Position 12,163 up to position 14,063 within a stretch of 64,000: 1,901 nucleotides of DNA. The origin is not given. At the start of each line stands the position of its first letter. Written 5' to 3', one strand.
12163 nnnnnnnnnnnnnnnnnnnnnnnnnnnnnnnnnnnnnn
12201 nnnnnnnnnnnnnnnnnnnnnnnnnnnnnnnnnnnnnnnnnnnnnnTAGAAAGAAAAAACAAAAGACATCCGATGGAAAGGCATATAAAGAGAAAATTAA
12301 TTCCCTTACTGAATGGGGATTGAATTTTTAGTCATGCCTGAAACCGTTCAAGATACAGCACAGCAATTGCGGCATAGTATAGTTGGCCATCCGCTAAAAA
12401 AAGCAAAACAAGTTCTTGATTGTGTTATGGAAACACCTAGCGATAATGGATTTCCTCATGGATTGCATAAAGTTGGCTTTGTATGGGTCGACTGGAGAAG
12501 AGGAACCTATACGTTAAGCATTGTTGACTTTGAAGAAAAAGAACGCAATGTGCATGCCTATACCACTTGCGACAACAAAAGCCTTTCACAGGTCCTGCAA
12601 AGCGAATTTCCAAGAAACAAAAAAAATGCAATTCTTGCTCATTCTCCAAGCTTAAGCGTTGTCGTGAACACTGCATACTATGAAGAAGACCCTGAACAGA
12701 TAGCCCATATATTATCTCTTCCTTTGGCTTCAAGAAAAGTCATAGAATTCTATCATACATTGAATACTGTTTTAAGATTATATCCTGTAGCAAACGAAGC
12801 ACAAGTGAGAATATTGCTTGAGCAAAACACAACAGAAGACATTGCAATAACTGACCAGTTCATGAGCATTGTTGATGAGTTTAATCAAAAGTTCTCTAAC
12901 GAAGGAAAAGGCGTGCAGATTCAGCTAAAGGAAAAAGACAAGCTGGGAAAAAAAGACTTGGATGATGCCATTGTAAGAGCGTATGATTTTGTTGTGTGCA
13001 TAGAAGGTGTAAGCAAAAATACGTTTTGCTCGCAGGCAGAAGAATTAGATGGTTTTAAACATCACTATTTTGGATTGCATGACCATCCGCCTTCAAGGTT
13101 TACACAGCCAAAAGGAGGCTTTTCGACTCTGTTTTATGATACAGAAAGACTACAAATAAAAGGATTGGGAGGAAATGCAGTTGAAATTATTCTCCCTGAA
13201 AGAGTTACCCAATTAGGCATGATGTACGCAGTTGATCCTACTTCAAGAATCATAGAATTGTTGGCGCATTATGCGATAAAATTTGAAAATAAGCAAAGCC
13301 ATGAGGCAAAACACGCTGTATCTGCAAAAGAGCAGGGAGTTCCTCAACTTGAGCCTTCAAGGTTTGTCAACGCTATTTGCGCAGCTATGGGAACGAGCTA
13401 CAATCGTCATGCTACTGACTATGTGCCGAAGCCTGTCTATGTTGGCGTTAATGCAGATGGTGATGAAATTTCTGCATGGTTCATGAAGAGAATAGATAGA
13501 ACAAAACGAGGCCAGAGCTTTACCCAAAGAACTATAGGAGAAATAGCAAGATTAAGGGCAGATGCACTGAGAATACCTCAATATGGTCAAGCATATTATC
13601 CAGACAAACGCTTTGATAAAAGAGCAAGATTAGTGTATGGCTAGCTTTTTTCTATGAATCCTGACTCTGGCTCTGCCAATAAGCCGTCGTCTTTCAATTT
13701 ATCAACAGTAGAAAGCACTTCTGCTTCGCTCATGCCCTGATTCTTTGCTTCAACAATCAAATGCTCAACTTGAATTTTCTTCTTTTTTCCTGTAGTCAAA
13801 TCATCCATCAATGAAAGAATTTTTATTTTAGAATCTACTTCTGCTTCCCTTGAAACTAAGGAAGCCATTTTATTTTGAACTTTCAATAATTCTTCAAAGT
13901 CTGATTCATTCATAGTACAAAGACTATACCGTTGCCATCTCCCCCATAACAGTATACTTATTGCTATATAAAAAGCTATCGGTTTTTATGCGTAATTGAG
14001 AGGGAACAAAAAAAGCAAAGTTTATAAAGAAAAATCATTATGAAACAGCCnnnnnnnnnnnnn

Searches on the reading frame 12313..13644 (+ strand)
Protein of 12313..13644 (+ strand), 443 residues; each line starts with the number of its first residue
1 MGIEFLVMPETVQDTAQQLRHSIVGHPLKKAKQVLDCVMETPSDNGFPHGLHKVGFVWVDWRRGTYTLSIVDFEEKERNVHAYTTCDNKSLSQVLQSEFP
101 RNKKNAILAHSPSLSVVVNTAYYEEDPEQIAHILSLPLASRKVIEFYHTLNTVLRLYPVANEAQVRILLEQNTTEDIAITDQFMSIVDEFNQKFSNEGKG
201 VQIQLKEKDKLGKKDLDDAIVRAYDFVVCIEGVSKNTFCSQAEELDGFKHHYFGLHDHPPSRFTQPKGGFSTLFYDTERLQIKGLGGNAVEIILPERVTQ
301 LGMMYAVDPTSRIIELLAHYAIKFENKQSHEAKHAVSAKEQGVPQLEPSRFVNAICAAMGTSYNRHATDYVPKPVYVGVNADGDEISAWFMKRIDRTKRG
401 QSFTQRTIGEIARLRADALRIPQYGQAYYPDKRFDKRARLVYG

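Call 3: search_protein_families(library=pfam, proteins=[window:12313-13644:+], max_evalue=1)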
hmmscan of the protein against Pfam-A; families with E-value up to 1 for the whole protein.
window:12313-13644:+ (443 aa): 1 family
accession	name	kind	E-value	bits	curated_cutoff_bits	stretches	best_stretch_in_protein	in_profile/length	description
PF12890.13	DHOase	-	0.0024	18.4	21.2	1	148-222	24-83/142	Dihydro-orotase-like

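Call 29: search_protein_families(library=ncbifam, proteins=[window:12313-13644:+], max_evalue=0.01)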
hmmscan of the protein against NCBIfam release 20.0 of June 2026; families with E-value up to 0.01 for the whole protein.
window:12313-13644:+ (443 aa): 0 families

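Call 42: find_homologous_proteins(query=window:12313-13644:+, max_evalue=0.001)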
Query window:12313-13644:+ (443 aa): 1 proteins with E <= 0.001 among 5204 candidates.
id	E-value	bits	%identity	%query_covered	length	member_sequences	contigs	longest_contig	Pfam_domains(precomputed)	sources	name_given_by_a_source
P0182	0.0e+0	1016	100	100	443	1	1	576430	-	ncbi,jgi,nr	ncbi:hypothetical protein C4573_03660 [Candidatus Woesearchaeota archaeon]|nr:MAG: hypothetical prot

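Call 43: search_protein_families(library=padloc, proteins=[window:12313-13644:+], max_evalue=0.1)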
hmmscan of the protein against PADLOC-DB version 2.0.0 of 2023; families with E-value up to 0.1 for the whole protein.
window:12313-13644:+ (443 aa): 0 families

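Call 44: search_protein_families(library=phrogs, proteins=[window:12313-13644:+], max_evalue=0.1)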
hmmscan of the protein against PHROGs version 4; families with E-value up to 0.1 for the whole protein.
window:12313-13644:+ (443 aa): 0 families

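Call 46: search_solved_structures(query=window:12313-13644:+, max_evalue=10)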
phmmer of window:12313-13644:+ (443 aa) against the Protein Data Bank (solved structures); distinct sequences matched with E-value up to 10: 3.
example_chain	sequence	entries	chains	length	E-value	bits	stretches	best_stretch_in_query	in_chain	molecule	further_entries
1aei_A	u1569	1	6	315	0.69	11.8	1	57-124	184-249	ANNEXIN XII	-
1dm5_A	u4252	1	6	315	0.69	11.8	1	57-124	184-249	ANNEXIN XII E105K MUTANT HOMOHEXAMER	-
3wtu_A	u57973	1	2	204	1.1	11.1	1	327-433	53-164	Runt-related transcription factor 1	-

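Call 94: find_related_loci(query=window:12313-13644:+, collection=viral_contigs, flank=6000)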
Query window:12313-13644:+ (443 aa) in viral_contigs; peptide patterns used: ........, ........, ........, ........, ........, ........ (x = any residue, [..] = any of these).
6 stretches matched a pattern, but none encodes a relative of the query by tblastn (E <= 1e-3).

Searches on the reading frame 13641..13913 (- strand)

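Call 3: search_protein_families(library=pfam, proteins=[window:13641-13913:-], max_evalue=1)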
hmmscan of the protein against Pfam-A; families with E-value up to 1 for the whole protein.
window:13641-13913:- (90 aa): 6 families
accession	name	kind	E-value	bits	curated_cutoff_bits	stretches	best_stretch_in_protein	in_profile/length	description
PF22451.2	NirdL-like_HTH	-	0.0012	18.8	27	1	56-78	23-45/47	Siroheme decarboxylase NirDL-like HTH domain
PF21120.3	MCM_WH_arc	-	0.0039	17.6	26.1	1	58-87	33-62/63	Archaeal MCM, winged-helix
PF08671.16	SinI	-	0.0074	16.5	31.4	1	51-67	7-23/28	Anti-repressor SinI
PF08339.15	RTX_C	-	0.074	13.7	30.2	1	12-73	49-110/132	RTX C-terminal domain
PF07848.18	PaaX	-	0.1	13.3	24.8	1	32-84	6-58/70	PaaX-like protein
PF04255.20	DUF433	-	0.21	11.9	23.6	1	45-78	17-49/56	Protein of unknown function (DUF433)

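Call 43: search_protein_families(library=padloc, proteins=[window:13641-13913:-], max_evalue=0.1)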
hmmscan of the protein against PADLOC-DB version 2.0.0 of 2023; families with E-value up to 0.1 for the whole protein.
window:13641-13913:- (90 aa): 1 family
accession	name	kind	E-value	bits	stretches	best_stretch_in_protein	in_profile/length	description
PDLC01856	CARF3--CARF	-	0.015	13.3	1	44-80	134-170/194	-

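Call 44: search_protein_families(library=phrogs, proteins=[window:13641-13913:-], max_evalue=0.1)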
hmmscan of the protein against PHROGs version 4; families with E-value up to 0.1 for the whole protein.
window:13641-13913:- (90 aa): 1 family
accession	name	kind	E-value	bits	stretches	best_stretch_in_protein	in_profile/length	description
phrog_10371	-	DNA, RNA and nucleotide metabolism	0.0034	16.6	1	20-89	613-681/683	DNA helicase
